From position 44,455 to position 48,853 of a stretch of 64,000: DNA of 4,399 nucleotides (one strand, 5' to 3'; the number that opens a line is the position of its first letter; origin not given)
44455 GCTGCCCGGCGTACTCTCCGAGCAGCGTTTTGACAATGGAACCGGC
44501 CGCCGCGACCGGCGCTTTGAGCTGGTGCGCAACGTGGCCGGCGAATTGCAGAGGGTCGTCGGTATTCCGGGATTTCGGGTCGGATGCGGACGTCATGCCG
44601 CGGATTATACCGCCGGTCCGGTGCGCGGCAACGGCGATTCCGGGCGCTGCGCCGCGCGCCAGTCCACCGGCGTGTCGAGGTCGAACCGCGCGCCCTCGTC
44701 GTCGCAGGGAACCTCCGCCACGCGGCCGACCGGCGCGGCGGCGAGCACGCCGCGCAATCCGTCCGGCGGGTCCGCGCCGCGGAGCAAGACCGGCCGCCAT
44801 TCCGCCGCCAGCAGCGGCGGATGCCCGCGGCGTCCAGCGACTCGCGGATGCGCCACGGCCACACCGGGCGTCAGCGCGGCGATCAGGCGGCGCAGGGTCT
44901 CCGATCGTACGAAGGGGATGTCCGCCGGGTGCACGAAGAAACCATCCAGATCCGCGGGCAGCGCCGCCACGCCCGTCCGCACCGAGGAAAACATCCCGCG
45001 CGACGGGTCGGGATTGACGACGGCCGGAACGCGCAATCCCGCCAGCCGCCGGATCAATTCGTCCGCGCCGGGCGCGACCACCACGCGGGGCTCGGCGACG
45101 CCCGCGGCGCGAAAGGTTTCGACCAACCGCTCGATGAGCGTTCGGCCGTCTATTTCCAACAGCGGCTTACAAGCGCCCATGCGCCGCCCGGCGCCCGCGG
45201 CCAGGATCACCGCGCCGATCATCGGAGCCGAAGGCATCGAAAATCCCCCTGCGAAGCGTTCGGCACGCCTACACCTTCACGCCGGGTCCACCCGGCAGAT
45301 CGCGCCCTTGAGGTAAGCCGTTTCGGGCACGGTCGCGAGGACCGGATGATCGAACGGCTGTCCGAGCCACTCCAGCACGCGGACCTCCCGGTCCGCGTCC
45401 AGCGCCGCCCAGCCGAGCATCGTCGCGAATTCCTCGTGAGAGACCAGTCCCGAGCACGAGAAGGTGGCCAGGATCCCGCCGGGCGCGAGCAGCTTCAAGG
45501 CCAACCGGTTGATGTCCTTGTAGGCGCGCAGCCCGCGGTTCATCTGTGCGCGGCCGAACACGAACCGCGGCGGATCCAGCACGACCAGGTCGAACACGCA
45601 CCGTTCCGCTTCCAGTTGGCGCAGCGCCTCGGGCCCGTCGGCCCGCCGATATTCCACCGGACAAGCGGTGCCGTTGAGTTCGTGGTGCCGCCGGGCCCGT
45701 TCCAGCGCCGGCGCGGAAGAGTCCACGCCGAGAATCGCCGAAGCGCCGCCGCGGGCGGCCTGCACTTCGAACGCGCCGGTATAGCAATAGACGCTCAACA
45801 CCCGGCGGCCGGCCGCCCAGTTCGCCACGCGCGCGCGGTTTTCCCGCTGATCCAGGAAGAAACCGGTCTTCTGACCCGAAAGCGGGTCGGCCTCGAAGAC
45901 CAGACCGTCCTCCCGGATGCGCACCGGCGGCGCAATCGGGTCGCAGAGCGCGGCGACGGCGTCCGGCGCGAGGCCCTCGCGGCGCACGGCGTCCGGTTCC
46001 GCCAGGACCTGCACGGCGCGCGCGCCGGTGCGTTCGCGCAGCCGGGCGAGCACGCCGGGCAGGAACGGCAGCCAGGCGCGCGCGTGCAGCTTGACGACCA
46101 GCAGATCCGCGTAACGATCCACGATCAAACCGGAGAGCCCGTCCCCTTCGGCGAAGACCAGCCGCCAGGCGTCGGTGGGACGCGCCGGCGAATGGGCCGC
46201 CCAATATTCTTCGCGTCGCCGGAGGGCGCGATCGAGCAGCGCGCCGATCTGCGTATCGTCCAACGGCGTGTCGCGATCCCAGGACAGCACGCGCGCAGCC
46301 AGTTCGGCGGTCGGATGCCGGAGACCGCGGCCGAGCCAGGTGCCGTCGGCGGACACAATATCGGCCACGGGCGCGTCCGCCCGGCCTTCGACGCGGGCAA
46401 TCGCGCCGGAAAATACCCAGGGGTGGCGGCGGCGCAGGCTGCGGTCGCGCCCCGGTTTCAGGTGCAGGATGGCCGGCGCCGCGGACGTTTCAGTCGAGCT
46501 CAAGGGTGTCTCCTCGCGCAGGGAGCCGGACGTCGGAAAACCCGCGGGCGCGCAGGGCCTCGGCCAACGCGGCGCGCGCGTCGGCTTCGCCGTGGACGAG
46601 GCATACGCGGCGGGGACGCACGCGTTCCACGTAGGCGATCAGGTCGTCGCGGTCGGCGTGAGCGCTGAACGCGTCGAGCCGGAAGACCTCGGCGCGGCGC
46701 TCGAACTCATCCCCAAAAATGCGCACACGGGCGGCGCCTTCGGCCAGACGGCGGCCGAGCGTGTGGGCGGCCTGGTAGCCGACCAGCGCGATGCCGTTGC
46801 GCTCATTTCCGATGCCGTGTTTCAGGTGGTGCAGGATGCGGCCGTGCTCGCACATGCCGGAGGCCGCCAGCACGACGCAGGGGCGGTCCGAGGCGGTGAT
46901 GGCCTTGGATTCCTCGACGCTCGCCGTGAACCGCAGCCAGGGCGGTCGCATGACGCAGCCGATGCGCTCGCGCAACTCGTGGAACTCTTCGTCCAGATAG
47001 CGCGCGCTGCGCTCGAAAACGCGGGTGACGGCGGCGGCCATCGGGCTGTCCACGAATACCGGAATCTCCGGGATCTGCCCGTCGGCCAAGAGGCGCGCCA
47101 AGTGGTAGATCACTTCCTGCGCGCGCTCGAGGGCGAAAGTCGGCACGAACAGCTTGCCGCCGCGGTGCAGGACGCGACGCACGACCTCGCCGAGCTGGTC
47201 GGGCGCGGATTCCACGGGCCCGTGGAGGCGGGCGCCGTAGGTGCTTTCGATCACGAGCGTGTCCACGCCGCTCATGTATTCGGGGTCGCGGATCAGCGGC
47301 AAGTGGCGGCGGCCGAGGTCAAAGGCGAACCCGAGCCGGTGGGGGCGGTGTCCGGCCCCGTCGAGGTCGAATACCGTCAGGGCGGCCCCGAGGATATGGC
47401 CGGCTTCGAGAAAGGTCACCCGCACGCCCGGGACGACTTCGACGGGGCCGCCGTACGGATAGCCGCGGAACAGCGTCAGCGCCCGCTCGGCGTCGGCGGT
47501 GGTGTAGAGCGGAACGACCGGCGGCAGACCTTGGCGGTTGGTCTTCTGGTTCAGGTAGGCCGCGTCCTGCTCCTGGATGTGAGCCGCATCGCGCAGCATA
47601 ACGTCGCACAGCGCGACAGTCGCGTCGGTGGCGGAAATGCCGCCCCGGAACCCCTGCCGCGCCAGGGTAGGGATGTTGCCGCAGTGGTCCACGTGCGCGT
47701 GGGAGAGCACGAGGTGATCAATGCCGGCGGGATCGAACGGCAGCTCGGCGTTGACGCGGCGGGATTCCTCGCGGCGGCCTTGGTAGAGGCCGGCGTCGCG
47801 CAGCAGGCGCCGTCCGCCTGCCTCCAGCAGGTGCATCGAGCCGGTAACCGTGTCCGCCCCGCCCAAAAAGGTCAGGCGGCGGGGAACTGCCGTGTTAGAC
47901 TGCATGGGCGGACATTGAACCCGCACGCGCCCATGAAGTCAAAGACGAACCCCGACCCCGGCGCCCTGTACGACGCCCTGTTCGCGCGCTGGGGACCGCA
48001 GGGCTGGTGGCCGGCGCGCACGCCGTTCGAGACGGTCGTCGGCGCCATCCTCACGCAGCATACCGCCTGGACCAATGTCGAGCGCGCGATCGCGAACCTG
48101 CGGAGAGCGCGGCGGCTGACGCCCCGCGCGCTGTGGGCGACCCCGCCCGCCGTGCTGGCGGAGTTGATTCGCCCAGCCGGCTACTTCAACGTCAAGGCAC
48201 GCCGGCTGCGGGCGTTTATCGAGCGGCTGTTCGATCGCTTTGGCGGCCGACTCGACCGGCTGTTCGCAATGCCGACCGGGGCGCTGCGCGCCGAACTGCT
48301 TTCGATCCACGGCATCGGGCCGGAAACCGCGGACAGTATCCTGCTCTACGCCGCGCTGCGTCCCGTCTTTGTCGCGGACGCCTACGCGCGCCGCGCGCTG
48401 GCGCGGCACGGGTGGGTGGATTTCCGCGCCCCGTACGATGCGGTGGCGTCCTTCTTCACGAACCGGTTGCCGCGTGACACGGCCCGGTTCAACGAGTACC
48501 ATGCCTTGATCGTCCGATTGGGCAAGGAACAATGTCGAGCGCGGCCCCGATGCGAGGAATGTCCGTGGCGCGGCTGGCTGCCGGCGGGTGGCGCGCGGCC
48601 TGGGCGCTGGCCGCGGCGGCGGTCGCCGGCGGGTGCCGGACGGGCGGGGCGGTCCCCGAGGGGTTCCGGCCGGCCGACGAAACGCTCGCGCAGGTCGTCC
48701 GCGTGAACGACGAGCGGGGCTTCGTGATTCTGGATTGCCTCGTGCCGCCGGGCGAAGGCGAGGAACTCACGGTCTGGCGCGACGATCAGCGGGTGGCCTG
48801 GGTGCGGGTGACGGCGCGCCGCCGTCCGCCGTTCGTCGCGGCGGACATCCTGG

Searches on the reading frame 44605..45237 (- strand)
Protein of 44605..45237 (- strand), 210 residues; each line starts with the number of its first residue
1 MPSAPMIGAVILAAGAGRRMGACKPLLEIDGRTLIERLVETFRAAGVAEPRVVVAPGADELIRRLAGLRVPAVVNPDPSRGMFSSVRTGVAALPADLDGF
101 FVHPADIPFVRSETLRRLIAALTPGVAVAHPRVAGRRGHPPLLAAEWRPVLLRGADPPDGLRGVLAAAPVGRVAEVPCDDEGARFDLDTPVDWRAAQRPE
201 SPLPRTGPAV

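Call 4: search_protein_families(library=pfam, proteins=[window:44605-45237:-])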
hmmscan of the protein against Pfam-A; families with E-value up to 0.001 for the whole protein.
window:44605-45237:- (210 aa): 2 families
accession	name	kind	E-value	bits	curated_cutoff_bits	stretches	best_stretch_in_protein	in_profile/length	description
PF12804.13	NTP_transf_3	-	1.1e-37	130.1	27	1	9-167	1-156/160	MobA-like NTP transferase domain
PF01128.25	IspD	-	2.8e-10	40.8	27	1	9-126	3-124/221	2-C-methyl-D-erythritol 4-phosphate cytidylyltransferase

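Call 32: search_protein_families(library=ncbifam, proteins=[window:44605-45237:-], max_evalue=0.00001)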
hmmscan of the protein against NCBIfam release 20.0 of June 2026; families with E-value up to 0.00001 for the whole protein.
window:44605-45237:- (210 aa): 23 families
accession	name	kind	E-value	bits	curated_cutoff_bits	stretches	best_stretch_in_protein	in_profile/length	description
NF045665.1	NTPtran_DVU1551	equivalog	8.4e-58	196.1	315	1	7-198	1-191/359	DVU_1551 family NTP transferase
TIGR03310.1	matur_MocA_YgfJ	equivalog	9.2e-33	113.8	186.45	1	9-194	2-186/188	molybdenum cofactor cytidylyltransferase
NF045782.1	NicBOxredNboR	equivalog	2.1e-22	79.8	260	1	5-192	7-201/206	nicotine blue oxidoreductase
NF011056.0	PRK14489.1-1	equivalog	3.3e-13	49.5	379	1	7-146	6-134/363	bifunctional molybdenum cofactor guanylyltransferase MobA/molybdopterin-guanine dinucleotide biosynthesis adaptor protein MobB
TIGR00453.1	ispD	equivalog_domain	4.7e-13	49.1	181.3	1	9-125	2-120/219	2-C-methyl-D-erythritol 4-phosphate cytidylyltransferase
NF010932.0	PRK14352.1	equivalog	3.4e-11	42.5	611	1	7-121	7-125/488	bifunctional UDP-N-acetylglucosamine diphosphorylase/glucosamine-1-phosphate N-acetyltransferase GlmU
NF010933.0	PRK14353.1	equivalog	7.7e-11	41.2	505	1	8-129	7-131/453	bifunctional UDP-N-acetylglucosamine diphosphorylase/glucosamine-1-phosphate N-acetyltransferase GlmU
TIGR01173.1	glmU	equivalog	3.5e-10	39.3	366.85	1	9-124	3-119/452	bifunctional UDP-N-acetylglucosamine diphosphorylase/glucosamine-1-phosphate N-acetyltransferase GlmU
TIGR02665.1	molyb_mobA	equivalog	5.4e-09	36.3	151.85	1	8-130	2-124/186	molybdenum cofactor guanylyltransferase MobA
TIGR03202.1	pucB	equivalog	2e-08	34.2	235.05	1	9-192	3-191/192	xanthine dehydrogenase accessory protein PucB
NF001457.0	PRK00317.1-3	equivalog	2e-08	34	164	1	8-124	3-115/200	molybdenum cofactor guanylyltransferase MobA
NF010935.0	PRK14355.1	equivalog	8.9e-08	31.2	718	1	7-122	4-121/459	bifunctional UDP-N-acetylglucosamine diphosphorylase/glucosamine-1-phosphate N-acetyltransferase GlmU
NF041135.1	IPPtranDIPPsyn_Thcocales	equivalog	2.8e-07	29.9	580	1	9-82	3-80/419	bifunctional L-myo-inositol-1-phosphate cytidylyltransferase/CDP-L-myo-inositol myo-inositolphosphotransferase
NF010934.1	PRK14354.1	equivalog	3.3e-07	29.2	450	1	9-120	2-113/447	bifunctional UDP-N-acetylglucosamine diphosphorylase/glucosamine-1-phosphate N-acetyltransferase GlmU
NF010940.0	PRK14360.1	equivalog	3.4e-07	29.2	602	1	7-120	2-117/452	bifunctional UDP-N-acetylglucosamine diphosphorylase/glucosamine-1-phosphate N-acetyltransferase GlmU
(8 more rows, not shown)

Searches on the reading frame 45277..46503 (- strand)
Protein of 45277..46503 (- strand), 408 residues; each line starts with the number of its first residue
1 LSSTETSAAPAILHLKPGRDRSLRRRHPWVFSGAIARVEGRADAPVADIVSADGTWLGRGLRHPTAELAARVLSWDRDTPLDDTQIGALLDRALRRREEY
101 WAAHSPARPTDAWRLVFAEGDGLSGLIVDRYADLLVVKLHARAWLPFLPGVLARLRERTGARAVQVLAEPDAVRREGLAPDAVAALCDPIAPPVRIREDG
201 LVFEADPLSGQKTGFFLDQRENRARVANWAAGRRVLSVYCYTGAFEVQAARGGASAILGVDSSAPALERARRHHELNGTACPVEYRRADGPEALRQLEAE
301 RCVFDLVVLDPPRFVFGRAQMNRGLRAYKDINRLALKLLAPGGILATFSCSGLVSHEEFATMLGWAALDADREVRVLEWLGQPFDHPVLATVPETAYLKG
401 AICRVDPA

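Call 4: search_protein_families(library=pfam, proteins=[window:45277-46503:-])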
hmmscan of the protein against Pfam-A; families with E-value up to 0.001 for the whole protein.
window:45277-46503:- (408 aa): 5 families
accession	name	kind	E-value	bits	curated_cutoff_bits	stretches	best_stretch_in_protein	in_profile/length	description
PF10672.15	Methyltrans_SAM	-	3e-20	73.1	27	1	193-346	85-235/286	S-adenosylmethionine-dependent methyltransferase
PF17785.7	PUA_3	-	6.5e-15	55.1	22.6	1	13-75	1-64/64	PUA-like domain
PF13649.12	Methyltransf_25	-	1.8e-05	25.8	27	1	235-309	1-70/97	Methyltransferase domain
PF13847.12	Methyltransf_31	-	2.3e-05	24.5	27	1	232-356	4-115/145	Methyltransferase domain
PF03602.21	Cons_hypoth95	-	0.00022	21.4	24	1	231-312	41-122/182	Conserved hypothetical protein 95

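Call 32: search_protein_families(library=ncbifam, proteins=[window:45277-46503:-], max_evalue=0.00001)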
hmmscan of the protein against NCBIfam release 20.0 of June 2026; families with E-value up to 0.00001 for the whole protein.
window:45277-46503:- (408 aa): 8 families
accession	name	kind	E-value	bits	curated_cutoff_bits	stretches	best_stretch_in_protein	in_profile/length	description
NF053718.1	23SC1962Mtase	equivalog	2.7e-88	296.3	575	1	23-404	12-381/383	23S rRNA (cytosine(1962)-C(5))-methyltransferase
NF011707.0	PRK15128.1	equivalog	1.6e-83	280.8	712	1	13-405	5-395/396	23S rRNA (cytosine(1962)-C(5))-methyltransferase RlmI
NF033380.1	Rlm_2499C5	equivalog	6.1e-73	245.8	650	1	19-402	10-387/391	23S rRNA (cytosine(2499)-C(5))-methyltransferase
NF046099.1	RSP_2647_MTase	equivalog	3.3e-68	230.3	600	1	12-404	2-390/391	RSP_2647 family RNA methyltransferase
NF008748.0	PRK11783.1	equivalog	3.1e-20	72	466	1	212-349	522-658/704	bifunctional 23S rRNA (guanine(2069)-N(7))-methyltransferase RlmK/23S rRNA (guanine(2445)-N(2))-methyltransferase RlmL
NF043040.1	corrin_prot_MT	hypoth_equivalog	4.3e-07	29.6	180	1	224-309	32-116/216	corrinoid protein-associated methyltransferase CpaM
TIGR00479.1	rumA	equivalog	6.1e-07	28.6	183.55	1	230-314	292-374/432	23S rRNA (uracil(1939)-C(5))-methyltransferase RlmD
NF002910.0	PRK03522.2-3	equivalog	2e-06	27.1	558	1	225-314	229-319/383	23S rRNA (uracil(747)-C(5))-methyltransferase RlmC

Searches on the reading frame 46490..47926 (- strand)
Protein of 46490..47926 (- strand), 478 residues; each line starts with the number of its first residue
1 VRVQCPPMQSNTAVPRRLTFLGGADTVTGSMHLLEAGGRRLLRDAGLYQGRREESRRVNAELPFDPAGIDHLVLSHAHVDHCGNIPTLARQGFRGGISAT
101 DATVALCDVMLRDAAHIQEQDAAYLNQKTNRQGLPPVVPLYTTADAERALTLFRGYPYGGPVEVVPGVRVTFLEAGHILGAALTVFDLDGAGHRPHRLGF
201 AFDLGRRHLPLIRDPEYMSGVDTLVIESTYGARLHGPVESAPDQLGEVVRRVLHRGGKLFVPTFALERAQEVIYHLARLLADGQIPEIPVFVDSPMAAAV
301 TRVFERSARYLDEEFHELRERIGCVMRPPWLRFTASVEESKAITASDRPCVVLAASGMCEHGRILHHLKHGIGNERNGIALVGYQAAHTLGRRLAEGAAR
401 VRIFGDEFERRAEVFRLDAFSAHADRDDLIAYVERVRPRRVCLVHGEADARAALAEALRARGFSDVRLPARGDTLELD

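Call 4: search_protein_families(library=pfam, proteins=[window:46490-47926:-])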
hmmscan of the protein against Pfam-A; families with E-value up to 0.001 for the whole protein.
window:46490-47926:- (478 aa): 4 families
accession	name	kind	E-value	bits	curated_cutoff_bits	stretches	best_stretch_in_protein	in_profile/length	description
PF10996.14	Beta-Casp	-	5.4e-38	130.6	27.7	1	269-394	1-120/120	Beta-Casp domain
PF07521.17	RMMBL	-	5.2e-16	58.8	21.6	1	409-467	3-61/63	Zn-dependent metallo-hydrolase RNA specificity domain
PF00753.33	Lactamase_B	-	2.2e-08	34.7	22.7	1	28-112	5-87/196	Metallo-beta-lactamase superfamily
PF12706.13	Lactamase_B_2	-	2.4e-08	34.2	27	1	39-105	1-68/200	Beta-lactamase superfamily domain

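Call 32: search_protein_families(library=ncbifam, proteins=[window:46490-47905:-], max_evalue=0.00001)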
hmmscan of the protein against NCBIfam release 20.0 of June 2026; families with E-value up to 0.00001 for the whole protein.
window:46490-47905:- (471 aa): 3 families
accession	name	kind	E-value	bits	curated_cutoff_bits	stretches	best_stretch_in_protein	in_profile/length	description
NF045584.1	cas14_MBL_CASP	equivalog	3.1e-111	372.6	800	1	10-452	2-425/612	type VII CRISPR-associated protein Cas14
TIGR03675.1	arCOG00543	equivalog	4.2e-75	253.2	580.2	1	10-469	176-629/631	beta-CASP ribonuclease aCPSF1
TIGR04122.1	Xnuc_lig_assoc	equivalog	2e-09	36.7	325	0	151-274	69-186/326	ligase-associated DNA damage response exonuclease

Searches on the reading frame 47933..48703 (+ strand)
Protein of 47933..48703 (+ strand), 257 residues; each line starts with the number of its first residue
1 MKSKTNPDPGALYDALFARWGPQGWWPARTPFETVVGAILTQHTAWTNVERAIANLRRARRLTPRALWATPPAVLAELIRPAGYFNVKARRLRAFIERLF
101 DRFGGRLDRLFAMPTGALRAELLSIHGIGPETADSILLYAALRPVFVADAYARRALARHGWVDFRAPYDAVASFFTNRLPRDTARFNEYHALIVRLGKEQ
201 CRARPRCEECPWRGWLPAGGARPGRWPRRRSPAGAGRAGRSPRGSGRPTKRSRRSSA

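Call 9: search_protein_families(library=pfam, proteins=[window:47933-48703:+])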
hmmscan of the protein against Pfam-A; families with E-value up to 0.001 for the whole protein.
seq(257 aa): 2 families
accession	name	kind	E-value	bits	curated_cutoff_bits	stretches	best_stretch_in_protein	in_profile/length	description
PF00730.31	HhH-GPD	-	3.9e-13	50.1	26.2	1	36-176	1-103/108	HhH-GPD superfamily base excision DNA repair protein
PF00633.29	HHH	-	1.5e-05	25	24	1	119-139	10-30/30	Helix-hairpin-helix motif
